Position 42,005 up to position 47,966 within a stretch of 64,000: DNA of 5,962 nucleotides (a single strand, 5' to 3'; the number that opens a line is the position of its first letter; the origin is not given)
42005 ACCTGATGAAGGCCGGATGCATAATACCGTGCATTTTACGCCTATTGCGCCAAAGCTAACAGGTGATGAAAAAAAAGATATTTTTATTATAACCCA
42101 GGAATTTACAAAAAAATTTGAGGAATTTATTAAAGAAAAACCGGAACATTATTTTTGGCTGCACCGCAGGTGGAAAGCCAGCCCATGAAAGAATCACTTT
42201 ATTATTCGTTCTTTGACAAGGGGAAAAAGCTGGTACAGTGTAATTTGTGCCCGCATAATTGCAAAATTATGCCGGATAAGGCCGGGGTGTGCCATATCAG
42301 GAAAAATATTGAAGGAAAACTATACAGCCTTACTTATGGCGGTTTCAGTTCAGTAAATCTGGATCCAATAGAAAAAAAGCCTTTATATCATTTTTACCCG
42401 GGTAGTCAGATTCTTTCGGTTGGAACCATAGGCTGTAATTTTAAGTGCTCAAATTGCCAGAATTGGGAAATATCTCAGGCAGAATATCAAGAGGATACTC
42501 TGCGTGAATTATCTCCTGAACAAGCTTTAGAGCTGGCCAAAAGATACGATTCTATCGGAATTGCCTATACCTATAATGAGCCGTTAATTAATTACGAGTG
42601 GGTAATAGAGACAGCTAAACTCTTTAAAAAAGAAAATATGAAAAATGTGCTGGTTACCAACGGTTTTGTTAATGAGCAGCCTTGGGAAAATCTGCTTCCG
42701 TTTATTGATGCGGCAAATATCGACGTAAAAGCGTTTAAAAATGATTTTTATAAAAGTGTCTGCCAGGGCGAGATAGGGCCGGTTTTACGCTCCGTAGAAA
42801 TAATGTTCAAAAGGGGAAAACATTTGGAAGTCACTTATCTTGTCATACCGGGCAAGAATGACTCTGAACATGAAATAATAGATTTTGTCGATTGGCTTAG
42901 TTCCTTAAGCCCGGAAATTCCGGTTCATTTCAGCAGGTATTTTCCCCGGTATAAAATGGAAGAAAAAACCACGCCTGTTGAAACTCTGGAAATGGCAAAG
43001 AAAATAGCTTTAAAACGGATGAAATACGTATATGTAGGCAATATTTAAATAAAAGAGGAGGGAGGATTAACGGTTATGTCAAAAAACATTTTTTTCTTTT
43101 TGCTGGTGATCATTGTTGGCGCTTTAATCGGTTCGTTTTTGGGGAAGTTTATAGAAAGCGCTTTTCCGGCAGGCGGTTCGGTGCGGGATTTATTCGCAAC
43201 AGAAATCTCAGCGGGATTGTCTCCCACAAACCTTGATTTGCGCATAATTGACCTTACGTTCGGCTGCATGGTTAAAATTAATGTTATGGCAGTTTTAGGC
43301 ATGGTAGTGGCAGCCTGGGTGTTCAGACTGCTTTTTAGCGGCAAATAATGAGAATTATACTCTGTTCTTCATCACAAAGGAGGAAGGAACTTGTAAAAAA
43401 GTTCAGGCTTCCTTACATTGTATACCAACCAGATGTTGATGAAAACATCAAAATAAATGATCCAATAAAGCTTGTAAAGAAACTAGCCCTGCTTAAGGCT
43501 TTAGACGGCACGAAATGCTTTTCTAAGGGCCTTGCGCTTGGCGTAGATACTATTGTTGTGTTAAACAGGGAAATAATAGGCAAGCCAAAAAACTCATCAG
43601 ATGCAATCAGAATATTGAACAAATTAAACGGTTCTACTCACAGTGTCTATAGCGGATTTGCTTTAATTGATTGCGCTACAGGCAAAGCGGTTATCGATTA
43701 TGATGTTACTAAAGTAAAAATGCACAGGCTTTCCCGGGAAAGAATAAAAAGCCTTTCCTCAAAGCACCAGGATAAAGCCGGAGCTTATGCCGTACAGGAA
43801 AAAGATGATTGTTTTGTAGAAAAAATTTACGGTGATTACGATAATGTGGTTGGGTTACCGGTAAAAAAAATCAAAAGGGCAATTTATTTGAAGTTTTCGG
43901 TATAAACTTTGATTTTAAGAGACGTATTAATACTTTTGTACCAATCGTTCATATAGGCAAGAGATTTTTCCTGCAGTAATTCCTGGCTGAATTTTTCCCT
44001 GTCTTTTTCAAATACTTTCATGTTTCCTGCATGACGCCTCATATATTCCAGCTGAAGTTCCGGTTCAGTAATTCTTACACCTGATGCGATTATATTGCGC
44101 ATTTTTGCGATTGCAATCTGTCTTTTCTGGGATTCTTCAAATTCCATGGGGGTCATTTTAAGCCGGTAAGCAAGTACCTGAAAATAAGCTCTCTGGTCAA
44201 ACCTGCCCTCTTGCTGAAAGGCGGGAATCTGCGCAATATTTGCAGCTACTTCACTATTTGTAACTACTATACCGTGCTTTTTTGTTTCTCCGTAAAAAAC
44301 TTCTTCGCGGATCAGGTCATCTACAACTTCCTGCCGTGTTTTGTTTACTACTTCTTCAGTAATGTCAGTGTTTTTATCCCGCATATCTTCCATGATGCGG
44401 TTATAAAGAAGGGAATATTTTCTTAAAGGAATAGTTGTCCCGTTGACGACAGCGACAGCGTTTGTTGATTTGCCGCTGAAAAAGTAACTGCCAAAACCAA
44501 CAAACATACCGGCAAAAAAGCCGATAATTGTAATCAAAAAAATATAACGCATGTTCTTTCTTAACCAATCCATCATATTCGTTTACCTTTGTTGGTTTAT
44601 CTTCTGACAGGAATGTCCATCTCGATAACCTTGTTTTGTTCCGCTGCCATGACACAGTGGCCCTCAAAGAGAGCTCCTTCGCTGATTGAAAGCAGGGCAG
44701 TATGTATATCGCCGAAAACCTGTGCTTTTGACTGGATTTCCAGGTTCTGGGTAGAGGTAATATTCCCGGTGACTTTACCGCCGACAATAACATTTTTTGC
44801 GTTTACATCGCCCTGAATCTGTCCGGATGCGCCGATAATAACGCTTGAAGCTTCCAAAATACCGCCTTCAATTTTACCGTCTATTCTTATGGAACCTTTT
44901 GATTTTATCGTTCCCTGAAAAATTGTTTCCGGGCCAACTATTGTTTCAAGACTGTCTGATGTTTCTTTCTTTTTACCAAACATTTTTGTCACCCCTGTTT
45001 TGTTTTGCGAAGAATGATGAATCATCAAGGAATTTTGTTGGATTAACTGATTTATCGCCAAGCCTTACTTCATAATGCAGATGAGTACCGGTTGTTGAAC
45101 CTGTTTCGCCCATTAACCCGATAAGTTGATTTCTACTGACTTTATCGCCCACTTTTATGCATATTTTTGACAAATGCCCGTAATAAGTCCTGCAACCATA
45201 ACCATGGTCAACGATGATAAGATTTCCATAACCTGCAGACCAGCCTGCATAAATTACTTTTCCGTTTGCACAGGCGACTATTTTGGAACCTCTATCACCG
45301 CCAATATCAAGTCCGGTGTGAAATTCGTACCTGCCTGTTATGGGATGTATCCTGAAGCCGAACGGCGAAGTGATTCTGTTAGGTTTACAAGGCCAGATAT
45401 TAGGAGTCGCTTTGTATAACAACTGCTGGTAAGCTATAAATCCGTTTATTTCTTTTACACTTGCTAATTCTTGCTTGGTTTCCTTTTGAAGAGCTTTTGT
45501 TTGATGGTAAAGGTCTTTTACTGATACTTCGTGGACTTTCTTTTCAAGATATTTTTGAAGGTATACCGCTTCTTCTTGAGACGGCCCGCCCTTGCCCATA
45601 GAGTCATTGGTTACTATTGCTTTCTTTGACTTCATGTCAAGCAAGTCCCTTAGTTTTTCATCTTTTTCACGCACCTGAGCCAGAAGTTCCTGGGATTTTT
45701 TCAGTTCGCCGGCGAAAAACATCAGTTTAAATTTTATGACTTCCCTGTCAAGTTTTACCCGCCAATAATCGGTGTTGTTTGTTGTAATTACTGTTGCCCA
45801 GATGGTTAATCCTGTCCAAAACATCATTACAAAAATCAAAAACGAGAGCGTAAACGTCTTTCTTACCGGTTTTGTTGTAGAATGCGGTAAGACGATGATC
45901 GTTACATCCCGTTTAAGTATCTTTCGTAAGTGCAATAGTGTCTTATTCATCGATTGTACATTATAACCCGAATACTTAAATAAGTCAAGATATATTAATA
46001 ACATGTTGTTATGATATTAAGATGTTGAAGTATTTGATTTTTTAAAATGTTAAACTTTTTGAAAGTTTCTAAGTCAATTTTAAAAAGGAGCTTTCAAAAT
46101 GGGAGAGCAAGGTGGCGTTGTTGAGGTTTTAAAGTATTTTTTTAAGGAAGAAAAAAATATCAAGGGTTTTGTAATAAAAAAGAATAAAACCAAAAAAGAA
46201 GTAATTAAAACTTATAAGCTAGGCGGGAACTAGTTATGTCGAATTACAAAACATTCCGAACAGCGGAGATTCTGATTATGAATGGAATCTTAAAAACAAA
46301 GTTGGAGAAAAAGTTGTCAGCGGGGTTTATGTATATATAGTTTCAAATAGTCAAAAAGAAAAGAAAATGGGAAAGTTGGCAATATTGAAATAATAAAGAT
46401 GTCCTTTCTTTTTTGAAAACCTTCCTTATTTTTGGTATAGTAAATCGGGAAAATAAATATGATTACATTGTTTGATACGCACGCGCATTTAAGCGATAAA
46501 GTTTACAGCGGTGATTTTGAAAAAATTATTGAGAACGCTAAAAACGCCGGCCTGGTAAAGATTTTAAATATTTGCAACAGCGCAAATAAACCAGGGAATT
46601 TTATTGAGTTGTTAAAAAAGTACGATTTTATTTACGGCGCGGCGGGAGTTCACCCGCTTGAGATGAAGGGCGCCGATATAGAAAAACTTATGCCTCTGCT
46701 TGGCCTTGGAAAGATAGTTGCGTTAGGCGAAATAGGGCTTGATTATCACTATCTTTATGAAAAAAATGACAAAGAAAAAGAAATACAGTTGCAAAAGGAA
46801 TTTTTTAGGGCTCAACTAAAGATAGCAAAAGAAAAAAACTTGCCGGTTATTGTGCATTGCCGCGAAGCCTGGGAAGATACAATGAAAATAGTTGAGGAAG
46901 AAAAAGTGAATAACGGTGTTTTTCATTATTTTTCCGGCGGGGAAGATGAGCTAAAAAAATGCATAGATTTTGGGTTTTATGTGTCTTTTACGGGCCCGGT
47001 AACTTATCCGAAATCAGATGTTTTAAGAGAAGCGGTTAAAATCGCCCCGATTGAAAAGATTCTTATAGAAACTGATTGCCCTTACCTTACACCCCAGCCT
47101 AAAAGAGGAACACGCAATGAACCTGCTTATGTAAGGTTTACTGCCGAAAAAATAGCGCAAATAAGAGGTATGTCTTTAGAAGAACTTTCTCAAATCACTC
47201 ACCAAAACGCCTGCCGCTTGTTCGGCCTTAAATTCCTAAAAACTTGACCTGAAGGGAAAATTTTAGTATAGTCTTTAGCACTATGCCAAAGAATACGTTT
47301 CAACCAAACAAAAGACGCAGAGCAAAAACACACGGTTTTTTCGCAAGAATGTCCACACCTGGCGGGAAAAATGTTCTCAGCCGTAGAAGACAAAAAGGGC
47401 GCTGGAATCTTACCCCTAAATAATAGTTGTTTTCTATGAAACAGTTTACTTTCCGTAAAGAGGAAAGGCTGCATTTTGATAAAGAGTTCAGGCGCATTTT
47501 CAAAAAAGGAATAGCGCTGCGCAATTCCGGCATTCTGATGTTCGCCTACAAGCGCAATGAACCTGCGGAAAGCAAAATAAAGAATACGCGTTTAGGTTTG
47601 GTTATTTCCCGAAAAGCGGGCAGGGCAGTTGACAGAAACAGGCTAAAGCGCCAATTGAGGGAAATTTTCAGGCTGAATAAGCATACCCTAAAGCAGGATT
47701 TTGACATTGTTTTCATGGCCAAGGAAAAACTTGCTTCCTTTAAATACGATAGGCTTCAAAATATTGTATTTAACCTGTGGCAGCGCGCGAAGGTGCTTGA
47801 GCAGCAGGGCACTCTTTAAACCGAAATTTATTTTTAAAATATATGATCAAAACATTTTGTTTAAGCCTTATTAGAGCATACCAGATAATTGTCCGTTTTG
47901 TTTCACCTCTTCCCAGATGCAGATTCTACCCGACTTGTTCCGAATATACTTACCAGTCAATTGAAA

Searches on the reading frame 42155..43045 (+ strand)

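Call 85: search_protein_families(library=pfam, proteins=[window:42155-43045:+], max_evalue=0.00001)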
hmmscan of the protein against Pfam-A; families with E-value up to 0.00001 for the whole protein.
window:42155-43045:+ (297 aa): 2 families
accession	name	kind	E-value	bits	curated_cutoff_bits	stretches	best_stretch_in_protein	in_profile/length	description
PF04055.27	Radical_SAM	-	2.4e-21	77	29.5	1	91-245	4-166/166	Radical SAM superfamily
PF13353.11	Fer4_12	-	2.1e-08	35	22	1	92-192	13-116/137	4Fe-4S single cluster domain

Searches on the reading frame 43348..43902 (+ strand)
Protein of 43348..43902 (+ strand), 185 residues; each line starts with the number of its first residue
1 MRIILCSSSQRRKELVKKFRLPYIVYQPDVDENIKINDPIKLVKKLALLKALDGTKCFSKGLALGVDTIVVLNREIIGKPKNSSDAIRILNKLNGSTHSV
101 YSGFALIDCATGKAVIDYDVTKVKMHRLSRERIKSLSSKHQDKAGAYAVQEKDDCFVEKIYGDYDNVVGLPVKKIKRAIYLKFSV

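Call 85: search_protein_families(library=pfam, proteins=[window:43348-43902:+], max_evalue=0.00001)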
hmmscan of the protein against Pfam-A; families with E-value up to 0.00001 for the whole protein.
window:43348-43902:+ (185 aa): 1 family
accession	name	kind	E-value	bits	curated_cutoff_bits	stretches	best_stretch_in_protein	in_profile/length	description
PF02545.19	Maf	-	3.1e-45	154.6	27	1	2-178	1-183/187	Maf-like protein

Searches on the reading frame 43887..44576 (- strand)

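Call 85: search_protein_families(library=pfam, proteins=[window:43887-44576:-], max_evalue=0.00001)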
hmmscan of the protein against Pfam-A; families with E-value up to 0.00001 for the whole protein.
window:43887-44576:- (230 aa): 2 families
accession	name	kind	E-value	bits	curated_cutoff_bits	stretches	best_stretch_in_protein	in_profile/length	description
PF13624.11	SurA_N_3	-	6.4e-37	127.3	27.2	1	1-160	1-162/162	SurA-like N-terminal domain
PF13623.11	SurA_N_2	-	1.4e-25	90.3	28.5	1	5-135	4-145/145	SurA-like N-terminal domain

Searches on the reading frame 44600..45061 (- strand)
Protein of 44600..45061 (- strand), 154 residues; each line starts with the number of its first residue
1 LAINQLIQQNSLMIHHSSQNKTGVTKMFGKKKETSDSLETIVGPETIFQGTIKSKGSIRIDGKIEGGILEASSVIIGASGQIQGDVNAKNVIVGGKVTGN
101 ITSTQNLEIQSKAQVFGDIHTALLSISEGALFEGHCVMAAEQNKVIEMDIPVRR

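Call 85: search_protein_families(library=pfam, proteins=[window:44600-45061:-], max_evalue=0.00001)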
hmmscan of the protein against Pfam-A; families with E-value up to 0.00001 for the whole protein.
window:44600-45061:- (154 aa): 1 family
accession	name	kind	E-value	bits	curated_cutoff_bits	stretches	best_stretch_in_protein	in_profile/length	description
PF04519.19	Bactofilin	-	1.1e-28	99.8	27.9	1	40-136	1-97/98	Polymer-forming cytoskeletal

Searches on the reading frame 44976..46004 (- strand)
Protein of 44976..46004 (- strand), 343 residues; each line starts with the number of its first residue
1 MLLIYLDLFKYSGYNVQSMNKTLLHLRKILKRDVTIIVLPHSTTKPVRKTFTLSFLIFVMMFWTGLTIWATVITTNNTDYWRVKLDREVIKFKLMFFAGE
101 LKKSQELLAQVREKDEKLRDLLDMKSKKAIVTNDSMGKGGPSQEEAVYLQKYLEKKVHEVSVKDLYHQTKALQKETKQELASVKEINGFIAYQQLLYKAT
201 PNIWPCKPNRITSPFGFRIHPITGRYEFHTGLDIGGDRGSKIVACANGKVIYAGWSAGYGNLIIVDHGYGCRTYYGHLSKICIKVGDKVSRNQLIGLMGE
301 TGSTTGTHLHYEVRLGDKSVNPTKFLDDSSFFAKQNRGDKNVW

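Call 85: search_protein_families(library=pfam, proteins=[window:44976-46004:-], max_evalue=0.00001)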
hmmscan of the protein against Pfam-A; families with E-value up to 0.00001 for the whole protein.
window:44976-46004:- (343 aa): 1 family
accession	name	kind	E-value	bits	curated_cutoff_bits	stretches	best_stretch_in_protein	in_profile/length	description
PF01551.29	Peptidase_M23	-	4.4e-33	113.8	28.7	1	228-322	2-96/96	Peptidase family M23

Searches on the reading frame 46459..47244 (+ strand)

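Call 85: search_protein_families(library=pfam, proteins=[window:46459-47244:+], max_evalue=0.00001)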
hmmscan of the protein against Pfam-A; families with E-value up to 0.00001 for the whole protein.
window:46459-47244:+ (262 aa): 1 family
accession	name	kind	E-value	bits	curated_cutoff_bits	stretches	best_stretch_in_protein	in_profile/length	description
PF01026.27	TatD_DNase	-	3.4e-79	266.3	27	1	5-256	1-253/253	TatD related DNase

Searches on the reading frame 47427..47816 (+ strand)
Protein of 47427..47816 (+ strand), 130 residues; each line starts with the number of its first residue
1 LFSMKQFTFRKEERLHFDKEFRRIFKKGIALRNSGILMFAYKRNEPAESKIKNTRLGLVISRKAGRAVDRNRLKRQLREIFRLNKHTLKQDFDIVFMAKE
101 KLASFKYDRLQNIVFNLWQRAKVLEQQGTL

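Call 85: search_protein_families(library=pfam, proteins=[window:47427-47816:+], max_evalue=0.00001)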
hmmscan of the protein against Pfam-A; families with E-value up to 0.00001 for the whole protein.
window:47427-47816:+ (130 aa): 1 family
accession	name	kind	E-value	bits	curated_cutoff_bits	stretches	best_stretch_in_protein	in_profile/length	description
PF00825.24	Ribonuclease_P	-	1.1e-27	96.6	22.3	1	9-121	1-108/109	Ribonuclease P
